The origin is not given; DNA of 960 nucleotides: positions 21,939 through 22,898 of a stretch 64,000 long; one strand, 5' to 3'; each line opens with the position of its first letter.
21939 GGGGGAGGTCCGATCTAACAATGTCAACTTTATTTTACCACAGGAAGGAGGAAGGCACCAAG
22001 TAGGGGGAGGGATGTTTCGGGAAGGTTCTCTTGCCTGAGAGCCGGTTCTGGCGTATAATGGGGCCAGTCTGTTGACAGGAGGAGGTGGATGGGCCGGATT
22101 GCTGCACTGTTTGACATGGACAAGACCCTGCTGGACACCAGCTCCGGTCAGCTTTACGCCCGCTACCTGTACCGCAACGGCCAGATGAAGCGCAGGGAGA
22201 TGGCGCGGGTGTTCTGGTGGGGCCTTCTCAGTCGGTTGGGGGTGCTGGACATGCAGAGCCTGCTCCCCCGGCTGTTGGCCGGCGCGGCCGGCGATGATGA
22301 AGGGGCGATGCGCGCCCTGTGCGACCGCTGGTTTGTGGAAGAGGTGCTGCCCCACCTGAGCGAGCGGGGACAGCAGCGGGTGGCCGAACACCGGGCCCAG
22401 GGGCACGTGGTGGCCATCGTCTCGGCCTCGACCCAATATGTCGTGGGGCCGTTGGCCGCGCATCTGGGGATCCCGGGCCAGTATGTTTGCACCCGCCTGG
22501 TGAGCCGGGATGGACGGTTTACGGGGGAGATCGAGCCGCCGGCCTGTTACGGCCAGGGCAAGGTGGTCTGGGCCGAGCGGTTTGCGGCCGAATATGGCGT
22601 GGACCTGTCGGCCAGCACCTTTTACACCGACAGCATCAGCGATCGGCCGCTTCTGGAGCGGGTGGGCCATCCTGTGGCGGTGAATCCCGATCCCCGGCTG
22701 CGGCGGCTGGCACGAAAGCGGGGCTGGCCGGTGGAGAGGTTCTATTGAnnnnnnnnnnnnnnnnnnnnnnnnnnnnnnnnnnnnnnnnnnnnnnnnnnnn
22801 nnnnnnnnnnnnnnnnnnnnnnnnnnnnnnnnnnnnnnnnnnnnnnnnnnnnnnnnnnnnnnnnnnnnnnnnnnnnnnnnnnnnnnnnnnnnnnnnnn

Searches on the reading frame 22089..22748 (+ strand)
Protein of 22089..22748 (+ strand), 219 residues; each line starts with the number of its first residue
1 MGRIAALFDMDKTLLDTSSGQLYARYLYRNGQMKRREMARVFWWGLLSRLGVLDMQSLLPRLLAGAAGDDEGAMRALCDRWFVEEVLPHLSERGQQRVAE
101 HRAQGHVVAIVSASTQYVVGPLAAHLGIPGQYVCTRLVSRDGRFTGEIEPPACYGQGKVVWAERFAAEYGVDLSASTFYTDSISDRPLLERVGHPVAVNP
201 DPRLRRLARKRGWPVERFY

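Call 31: search_protein_families(library=pfam, proteins=[window:22089-22748:+], max_evalue=0.0001)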
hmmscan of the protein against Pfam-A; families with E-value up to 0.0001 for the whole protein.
window:22089-22748:+ (219 aa): 1 family
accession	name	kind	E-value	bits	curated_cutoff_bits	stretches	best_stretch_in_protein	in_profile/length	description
PF12710.13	HAD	-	1.1e-38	134.1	27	1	6-190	1-189/189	haloacid dehalogenase-like hydrolase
